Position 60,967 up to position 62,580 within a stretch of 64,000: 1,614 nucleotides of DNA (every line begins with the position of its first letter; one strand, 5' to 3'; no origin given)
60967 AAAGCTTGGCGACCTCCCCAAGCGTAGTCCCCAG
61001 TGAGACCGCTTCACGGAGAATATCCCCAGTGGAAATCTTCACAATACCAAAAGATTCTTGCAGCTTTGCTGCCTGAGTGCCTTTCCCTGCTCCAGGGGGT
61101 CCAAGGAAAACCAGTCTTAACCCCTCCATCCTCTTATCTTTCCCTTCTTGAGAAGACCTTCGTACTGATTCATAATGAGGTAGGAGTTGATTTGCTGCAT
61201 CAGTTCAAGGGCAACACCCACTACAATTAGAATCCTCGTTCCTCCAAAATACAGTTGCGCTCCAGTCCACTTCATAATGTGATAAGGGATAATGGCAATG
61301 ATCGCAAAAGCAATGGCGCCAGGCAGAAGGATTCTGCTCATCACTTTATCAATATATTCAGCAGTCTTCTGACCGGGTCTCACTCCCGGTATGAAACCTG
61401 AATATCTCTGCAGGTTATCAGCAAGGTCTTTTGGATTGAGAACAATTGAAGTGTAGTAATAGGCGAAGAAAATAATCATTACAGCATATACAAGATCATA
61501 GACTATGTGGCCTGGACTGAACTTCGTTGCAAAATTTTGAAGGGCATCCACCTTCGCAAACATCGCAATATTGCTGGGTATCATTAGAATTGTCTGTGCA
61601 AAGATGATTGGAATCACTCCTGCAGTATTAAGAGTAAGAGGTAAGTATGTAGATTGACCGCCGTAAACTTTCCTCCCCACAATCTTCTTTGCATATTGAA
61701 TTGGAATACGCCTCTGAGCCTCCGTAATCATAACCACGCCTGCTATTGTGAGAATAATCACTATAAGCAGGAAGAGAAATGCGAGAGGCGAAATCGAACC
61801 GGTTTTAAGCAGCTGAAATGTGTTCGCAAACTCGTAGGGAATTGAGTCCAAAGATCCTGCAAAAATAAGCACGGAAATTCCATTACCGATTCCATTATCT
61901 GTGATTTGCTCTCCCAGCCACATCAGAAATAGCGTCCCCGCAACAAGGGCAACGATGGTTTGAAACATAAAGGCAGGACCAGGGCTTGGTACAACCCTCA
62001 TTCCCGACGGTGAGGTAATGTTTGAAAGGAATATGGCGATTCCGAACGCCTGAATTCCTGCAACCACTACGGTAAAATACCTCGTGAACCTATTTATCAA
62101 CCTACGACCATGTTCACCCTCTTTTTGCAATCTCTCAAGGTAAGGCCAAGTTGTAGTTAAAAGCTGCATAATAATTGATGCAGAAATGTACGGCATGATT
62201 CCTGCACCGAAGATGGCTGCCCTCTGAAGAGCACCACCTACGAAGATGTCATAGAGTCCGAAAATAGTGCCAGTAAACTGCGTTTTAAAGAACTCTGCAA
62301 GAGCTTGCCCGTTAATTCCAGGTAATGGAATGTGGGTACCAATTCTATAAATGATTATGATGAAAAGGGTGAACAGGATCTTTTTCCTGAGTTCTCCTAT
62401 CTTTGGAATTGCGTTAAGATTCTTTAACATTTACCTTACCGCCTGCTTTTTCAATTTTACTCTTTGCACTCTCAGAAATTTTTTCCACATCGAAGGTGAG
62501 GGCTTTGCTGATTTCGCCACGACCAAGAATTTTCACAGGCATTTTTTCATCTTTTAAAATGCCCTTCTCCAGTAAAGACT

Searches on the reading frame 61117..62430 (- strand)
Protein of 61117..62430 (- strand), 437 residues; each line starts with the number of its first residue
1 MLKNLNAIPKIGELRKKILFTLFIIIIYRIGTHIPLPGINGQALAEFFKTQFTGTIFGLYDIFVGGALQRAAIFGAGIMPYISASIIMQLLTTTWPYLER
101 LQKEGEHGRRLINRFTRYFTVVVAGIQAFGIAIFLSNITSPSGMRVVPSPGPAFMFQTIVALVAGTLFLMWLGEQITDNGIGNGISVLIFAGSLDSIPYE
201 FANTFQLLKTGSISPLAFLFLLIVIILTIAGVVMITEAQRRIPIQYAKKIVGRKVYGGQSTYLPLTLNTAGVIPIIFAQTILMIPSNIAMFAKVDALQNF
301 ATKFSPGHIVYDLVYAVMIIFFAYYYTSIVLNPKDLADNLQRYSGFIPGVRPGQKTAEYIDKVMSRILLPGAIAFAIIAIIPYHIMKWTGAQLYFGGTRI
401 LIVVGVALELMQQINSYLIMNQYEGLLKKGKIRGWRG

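Call 24: find_encoding_contigs(protein=window:61117-62430:-, flank=10000, max_places=6)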
Protein window:61117-62430:- (437 aa): 10 contigs read that carry it; 6 places shown.
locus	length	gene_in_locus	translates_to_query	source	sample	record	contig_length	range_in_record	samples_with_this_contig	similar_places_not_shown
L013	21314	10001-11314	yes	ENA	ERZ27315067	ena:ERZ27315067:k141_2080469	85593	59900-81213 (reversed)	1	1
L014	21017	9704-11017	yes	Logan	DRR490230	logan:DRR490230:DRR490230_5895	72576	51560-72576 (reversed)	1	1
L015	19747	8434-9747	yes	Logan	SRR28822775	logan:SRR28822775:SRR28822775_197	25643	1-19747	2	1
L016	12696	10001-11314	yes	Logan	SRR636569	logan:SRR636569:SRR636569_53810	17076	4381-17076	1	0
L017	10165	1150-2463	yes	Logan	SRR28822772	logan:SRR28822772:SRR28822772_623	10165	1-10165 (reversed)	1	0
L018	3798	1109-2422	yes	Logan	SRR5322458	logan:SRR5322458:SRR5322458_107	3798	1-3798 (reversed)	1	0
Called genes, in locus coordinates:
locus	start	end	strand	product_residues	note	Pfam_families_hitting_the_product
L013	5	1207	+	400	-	PF00009:GTP_EFTU, PF03144:GTP_EFTU_D2, PF03143:GTP_EFTU_D3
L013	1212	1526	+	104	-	PF00338:Ribosomal_S10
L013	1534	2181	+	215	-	PF00297:Ribosomal_L3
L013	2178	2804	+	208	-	PF00573:Ribosomal_L4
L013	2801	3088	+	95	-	PF00276:Ribosomal_L23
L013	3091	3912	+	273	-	PF00181:Ribosomal_L2_N, PF03947:Ribosomal_L2_C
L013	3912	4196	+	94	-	PF00203:Ribosomal_S19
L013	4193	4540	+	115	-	PF00237:Ribosomal_L22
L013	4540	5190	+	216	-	PF07650:KH_2, PF05316:VAR1 (faint), PF00189:Ribosomal_S3_C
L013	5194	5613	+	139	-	PF00252:Ribosomal_L16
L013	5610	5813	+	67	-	PF06698:DUF1192 (faint), PF00831:Ribosomal_L29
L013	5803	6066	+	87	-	PF00366:Ribosomal_S17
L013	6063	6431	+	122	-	PF00238:Ribosomal_L14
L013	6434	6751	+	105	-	PF00467:KOW, PF17136:ribosomal_L24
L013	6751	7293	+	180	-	PF00281:Ribosomal_L5, PF00673:Ribosomal_L5_C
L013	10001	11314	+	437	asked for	PF00344:SecY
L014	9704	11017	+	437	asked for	PF00344:SecY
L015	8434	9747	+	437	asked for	PF00344:SecY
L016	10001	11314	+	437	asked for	PF00344:SecY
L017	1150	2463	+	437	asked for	PF00344:SecY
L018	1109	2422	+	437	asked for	PF00344:SecY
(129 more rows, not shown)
